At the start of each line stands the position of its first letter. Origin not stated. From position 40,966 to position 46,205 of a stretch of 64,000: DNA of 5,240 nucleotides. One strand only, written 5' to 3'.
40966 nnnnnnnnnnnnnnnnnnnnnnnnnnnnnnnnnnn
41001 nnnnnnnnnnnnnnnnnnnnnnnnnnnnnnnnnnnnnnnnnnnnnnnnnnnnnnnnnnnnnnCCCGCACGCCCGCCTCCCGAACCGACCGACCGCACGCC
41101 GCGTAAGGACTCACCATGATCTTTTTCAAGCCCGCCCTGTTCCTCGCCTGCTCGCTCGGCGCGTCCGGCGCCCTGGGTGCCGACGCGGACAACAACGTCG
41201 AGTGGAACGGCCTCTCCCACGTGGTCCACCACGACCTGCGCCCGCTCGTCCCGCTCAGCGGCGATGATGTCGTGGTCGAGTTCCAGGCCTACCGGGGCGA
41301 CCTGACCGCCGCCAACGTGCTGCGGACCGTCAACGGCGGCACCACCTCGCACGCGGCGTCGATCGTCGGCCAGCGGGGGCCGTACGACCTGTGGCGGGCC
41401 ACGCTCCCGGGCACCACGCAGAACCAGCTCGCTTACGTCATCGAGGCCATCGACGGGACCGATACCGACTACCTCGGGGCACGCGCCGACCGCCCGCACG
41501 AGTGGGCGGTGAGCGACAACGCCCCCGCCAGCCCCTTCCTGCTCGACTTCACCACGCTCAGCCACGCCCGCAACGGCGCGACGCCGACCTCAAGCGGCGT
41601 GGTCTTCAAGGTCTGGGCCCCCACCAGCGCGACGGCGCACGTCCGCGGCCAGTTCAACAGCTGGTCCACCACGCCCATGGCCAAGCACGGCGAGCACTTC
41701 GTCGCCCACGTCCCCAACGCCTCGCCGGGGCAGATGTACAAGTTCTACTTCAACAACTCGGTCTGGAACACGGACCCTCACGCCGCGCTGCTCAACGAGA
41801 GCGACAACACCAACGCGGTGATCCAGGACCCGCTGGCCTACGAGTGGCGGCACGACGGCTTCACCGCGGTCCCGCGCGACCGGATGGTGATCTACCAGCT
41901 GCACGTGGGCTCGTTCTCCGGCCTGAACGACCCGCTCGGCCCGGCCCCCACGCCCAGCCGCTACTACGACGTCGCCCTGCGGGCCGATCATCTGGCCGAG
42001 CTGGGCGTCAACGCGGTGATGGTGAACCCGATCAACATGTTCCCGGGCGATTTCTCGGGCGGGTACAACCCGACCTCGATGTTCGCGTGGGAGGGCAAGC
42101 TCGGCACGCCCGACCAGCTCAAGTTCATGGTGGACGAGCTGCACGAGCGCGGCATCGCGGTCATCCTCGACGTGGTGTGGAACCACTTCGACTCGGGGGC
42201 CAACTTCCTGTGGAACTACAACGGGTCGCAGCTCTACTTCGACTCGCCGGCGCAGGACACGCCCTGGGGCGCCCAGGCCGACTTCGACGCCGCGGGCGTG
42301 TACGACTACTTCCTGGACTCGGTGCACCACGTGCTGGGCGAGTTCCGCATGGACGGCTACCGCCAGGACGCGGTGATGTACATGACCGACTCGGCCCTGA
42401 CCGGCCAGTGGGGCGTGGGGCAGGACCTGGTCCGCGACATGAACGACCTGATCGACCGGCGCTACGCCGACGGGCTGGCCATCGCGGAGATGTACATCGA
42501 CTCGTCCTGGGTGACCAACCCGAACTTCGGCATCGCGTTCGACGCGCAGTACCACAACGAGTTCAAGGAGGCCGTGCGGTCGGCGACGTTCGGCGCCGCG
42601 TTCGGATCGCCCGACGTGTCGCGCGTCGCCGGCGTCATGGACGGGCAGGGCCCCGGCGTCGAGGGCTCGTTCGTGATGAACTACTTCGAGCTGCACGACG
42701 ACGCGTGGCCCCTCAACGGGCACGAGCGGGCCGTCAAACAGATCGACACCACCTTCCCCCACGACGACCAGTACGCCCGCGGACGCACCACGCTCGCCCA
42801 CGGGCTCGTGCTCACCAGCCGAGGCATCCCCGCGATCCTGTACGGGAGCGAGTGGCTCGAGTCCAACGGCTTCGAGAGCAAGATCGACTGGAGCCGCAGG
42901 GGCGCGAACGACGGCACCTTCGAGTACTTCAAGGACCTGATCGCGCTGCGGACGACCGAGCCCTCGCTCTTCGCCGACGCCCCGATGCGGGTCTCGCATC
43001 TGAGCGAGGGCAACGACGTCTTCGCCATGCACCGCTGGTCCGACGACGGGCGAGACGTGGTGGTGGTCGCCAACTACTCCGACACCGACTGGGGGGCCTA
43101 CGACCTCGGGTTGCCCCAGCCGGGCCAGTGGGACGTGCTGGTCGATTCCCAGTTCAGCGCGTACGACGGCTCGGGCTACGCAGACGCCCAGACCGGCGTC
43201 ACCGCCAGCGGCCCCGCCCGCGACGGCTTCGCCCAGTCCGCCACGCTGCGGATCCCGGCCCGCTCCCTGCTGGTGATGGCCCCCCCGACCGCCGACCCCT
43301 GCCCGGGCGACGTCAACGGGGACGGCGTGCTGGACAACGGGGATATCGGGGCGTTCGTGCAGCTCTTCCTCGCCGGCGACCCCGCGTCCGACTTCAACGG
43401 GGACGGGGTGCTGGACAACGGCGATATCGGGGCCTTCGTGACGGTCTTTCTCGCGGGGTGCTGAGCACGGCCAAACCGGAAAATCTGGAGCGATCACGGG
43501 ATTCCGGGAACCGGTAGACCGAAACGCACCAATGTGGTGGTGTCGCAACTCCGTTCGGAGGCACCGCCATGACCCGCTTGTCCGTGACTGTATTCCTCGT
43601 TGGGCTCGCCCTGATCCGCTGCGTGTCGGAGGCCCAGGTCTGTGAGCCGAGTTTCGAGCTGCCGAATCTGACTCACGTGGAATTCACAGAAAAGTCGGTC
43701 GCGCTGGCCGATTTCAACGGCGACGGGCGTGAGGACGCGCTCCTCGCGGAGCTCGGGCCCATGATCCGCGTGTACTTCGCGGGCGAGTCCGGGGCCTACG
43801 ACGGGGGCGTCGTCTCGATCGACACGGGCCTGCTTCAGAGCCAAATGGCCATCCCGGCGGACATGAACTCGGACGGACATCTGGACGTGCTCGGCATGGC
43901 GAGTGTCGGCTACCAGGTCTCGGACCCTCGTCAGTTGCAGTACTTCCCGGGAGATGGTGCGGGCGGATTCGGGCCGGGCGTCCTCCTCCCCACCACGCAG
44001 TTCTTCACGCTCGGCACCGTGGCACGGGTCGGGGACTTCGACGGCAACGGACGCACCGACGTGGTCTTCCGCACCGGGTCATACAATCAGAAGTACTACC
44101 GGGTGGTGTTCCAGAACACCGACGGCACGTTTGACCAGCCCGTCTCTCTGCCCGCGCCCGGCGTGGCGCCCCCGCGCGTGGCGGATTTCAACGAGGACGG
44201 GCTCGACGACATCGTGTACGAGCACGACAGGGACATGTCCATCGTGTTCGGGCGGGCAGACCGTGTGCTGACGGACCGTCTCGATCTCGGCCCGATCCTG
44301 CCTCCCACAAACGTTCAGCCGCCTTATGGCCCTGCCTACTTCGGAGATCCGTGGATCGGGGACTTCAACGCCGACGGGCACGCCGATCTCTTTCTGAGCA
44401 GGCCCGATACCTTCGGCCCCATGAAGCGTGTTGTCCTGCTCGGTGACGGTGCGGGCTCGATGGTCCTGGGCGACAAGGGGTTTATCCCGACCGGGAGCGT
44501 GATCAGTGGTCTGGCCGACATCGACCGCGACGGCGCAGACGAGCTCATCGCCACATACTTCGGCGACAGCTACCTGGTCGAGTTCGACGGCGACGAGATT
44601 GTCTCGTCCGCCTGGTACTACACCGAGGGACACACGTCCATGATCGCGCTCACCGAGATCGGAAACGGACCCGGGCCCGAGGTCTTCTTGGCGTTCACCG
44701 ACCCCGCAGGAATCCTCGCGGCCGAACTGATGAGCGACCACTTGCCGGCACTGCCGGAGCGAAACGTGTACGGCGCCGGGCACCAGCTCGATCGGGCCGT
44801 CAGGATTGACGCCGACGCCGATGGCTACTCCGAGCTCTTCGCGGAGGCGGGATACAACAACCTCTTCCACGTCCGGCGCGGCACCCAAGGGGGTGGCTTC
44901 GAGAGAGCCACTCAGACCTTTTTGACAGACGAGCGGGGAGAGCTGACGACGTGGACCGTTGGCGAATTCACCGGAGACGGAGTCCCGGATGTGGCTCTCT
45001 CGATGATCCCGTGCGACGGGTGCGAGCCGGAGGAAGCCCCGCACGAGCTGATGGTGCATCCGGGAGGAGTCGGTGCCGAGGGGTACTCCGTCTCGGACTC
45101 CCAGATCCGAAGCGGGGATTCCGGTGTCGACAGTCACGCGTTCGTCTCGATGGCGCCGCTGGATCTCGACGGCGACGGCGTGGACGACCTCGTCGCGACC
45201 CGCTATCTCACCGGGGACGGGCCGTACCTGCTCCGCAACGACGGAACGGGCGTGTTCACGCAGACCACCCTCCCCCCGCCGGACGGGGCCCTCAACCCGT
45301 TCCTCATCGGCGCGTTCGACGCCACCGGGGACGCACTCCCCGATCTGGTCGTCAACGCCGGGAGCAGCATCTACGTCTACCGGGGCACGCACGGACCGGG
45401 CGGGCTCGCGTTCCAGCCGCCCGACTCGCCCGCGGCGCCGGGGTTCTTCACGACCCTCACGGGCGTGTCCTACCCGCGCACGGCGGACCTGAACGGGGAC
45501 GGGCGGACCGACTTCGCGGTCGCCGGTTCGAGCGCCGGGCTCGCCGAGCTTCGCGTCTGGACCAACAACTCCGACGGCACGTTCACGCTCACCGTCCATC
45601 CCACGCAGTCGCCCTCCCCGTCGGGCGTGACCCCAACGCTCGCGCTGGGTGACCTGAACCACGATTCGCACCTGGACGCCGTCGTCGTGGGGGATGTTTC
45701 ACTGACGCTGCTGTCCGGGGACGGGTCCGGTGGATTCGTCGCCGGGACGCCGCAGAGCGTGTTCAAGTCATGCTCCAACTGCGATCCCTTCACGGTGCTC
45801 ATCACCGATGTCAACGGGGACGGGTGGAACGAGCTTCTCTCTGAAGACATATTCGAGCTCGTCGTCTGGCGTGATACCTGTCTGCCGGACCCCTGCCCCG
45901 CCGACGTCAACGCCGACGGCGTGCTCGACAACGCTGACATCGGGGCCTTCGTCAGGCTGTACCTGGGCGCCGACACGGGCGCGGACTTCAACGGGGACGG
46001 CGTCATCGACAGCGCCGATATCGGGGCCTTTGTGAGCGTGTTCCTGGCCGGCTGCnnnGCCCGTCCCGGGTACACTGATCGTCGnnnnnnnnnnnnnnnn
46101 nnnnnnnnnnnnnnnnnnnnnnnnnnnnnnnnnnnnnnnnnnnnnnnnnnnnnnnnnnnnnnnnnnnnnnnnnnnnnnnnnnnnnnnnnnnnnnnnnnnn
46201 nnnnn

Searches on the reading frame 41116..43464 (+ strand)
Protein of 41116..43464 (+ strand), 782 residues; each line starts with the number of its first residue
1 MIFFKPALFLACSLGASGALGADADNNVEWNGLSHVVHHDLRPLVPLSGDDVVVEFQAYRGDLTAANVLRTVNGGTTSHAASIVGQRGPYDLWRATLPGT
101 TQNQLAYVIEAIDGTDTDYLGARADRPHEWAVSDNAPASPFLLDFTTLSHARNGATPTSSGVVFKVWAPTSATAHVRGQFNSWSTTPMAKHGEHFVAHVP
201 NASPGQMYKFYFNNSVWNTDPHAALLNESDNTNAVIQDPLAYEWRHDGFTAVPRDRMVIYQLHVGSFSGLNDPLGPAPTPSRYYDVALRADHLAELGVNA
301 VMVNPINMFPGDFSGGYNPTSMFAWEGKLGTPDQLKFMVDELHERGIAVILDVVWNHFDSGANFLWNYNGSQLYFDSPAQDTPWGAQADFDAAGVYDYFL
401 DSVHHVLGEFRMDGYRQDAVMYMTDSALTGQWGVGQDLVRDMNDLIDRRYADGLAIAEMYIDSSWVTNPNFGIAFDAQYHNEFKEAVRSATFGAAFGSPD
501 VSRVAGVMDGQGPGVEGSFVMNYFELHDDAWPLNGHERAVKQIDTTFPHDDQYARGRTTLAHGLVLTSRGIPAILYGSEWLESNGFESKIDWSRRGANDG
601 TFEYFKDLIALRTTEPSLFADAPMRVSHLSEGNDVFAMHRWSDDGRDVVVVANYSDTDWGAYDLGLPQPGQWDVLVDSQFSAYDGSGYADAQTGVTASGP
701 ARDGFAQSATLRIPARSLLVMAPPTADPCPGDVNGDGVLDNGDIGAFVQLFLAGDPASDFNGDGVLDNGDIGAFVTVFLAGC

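Call 6: search_protein_families(library=ncbifam, max_evalue=0.01, proteins=[window:41116-43461:+])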
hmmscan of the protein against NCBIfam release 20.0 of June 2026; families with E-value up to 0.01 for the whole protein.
window:41116-43461:+ (782 aa): 37 families (the best 25 are shown)
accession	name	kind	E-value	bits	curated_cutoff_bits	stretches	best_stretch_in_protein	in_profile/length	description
TIGR02402.1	trehalose_TreZ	equivalog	4.6e-59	200.2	538.8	1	163-491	2-316/545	malto-oligosyltrehalose trehalohydrolase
NF003811.1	PRK05402.1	equivalog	4.5e-52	177.4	741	2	157-458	26-354/619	1,4-alpha-glucan branching protein GlgB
NF008967.0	PRK12313.1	equivalog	9.3e-51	172.9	577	2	158-470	36-373/633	1,4-alpha-glucan branching protein GlgB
TIGR01515.1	branching_enzym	equivalog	5.4e-40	137.5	463.95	2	158-469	26-354/607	1,4-alpha-glucan branching enzyme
NF011294.0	PRK14706.1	equivalog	3.5e-33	114.8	1284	2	157-423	38-314/642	1,4-alpha-glucan branching enzyme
NF011293.0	PRK14705.1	equivalog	4.2e-33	114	2376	2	158-432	636-921/1224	1,4-alpha-glucan branching enzyme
NF009221.0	PRK12568.1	equivalog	9.1e-25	86.8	1270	2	160-432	153-440/745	1,4-alpha-glucan branching enzyme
TIGR02104.1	pulA_typeI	equivalog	1.1e-23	83.1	504.5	1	155-680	14-600/605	type I pullulanase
NF041321.1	Alpha-amyl_MalA_Halo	equivalog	7.6e-17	60.9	875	2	257-358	260-355/666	alpha-amylase MalA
TIGR02100.1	glgX_debranch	equivalog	1.4e-16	59.7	640.9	1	232-418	131-341/688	glycogen debranching protein GlgX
TIGR02456.1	treS_nterm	equivalog_domain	5.3e-14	51.6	678.35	2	256-363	5-106/539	maltose alpha-D-glucosyltransferase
NF008051.0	PRK10785.1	equivalog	4.8e-12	44.9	568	2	289-366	184-257/607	maltodextrin glucosidase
NF041090.1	Cyc-maltodext_AglB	equivalog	1.1e-11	44.3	540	1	289-367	70-146/470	cyclomaltodextrinase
NF041540.1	dockerin_GC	domain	1.6e-11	44.4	29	1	729-782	1-67/67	GC-type dockerin domain-anchored protein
NF008183.0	PRK10933.1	subfamily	2.4e-10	39.7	535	1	258-360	12-108/551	alpha,alpha-phosphotrehalase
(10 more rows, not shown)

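Call 7: search_protein_families(library=pfam, max_evalue=1, proteins=[window:41116-43461:+])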
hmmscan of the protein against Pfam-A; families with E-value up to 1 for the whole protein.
window:41116-43461:+ (782 aa): 8 families
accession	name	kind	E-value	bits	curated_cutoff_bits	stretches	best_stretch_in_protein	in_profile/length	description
PF00128.31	Alpha-amylase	-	6.6e-14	52.4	22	2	290-360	25-94/446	Alpha amylase, catalytic domain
PF02806.24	Alpha-amylase_C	-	2.2e-13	50.8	21.2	1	630-722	6-93/95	Alpha amylase, C-terminal all-beta domain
PF02922.24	CBM_48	-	2.4e-09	37.8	22.4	1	154-215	3-71/83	Carbohydrate-binding module 48 (Isoamylase N-terminal domain)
PF11941.14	DUF3459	-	8.6e-06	26.5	22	1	605-680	2-72/90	Domain of unknown function (DUF3459)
PF16561.11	AMPK1_CBM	-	0.00013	22.5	26.8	1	167-233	7-74/85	Glycogen recognition site of AMP-activated protein kinase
PF18952.6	DUF5696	-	0.0055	15.7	25.6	1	292-387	275-369/612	Family of unknown function (DUF5696)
PF00404.24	Dockerin_1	-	0.026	15.2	22.9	1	730-770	1-48/57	Dockerin type I domain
PF01839.29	FG-GAP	-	0.91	9.9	22.1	0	729-740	6-17/37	FG-GAP repeat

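Call 24: find_encoding_contigs(protein=window:41116-43464:+, flank=10000, max_places=4)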
Protein window:41116-43464:+ (782 aa): no gene with exactly this product is on record in the collection.

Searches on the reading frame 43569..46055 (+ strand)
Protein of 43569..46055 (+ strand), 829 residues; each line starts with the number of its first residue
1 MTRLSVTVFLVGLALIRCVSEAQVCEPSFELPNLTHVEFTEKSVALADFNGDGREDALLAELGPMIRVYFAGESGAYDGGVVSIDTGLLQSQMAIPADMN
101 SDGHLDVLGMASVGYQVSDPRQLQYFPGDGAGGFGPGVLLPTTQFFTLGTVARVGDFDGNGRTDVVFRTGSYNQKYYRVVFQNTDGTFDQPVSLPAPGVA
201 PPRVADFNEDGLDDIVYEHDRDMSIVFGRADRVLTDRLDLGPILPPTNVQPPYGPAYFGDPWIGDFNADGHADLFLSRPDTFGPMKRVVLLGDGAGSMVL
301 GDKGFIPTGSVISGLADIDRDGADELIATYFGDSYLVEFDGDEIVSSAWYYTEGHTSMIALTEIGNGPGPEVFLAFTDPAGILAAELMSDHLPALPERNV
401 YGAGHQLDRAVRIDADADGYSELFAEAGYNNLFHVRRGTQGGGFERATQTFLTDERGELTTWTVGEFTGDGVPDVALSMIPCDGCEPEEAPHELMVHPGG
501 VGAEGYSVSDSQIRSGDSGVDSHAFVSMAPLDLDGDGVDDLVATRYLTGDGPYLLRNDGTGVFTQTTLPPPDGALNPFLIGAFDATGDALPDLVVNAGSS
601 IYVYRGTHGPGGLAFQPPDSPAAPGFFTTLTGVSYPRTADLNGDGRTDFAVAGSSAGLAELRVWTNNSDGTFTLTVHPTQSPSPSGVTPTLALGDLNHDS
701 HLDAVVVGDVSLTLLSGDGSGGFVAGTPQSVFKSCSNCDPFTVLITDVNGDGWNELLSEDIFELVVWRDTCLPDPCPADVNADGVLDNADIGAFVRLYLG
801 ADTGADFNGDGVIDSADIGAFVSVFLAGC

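Call 6: search_protein_families(library=ncbifam, max_evalue=0.01, proteins=[window:43569-46055:+])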
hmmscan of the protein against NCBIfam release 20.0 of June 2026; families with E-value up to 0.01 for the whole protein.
window:43569-46055:+ (829 aa): 4 families
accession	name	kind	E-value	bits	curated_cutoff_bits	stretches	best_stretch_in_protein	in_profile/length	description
NF041540.1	dockerin_GC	domain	4.8e-10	39.7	29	1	776-829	1-67/67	GC-type dockerin domain-anchored protein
NF047539.1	XAC2610_fam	domain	9e-07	29.3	35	0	639-676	4-44/89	XAC2610-related protein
NF052348.1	beta_propeller_lectin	domain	0.00012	21.2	200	0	43-202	145-298/337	beta propeller lectin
NF052506.1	PA5033_fam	subfamily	0.00031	19.6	100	0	312-374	117-178/284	PA5033 family protein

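Call 7: search_protein_families(library=pfam, max_evalue=1, proteins=[window:43569-46055:+])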
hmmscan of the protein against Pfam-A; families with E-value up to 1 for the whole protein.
window:43569-46055:+ (829 aa): 5 families
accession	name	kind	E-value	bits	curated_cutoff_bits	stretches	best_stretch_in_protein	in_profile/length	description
PF13517.12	FG-GAP_3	-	6.5e-48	161.6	26.9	11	640-706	1-61/61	FG-GAP-like repeat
PF01839.29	FG-GAP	-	1.1e-23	83.1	22.1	6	638-657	7-26/37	FG-GAP repeat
PF16743.10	PliI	-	0.0024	18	27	0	529-554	63-88/123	Periplasmic lysozyme inhibitor of I-type lysozyme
PF05567.17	T4P_PilY1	-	0.053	12.9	28.1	0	631-657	249-275/411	PilY1 beta-propeller domain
PF14779.12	BBS1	-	0.33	10.8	27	0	528-605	19-94/254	Ciliary BBSome complex subunit 1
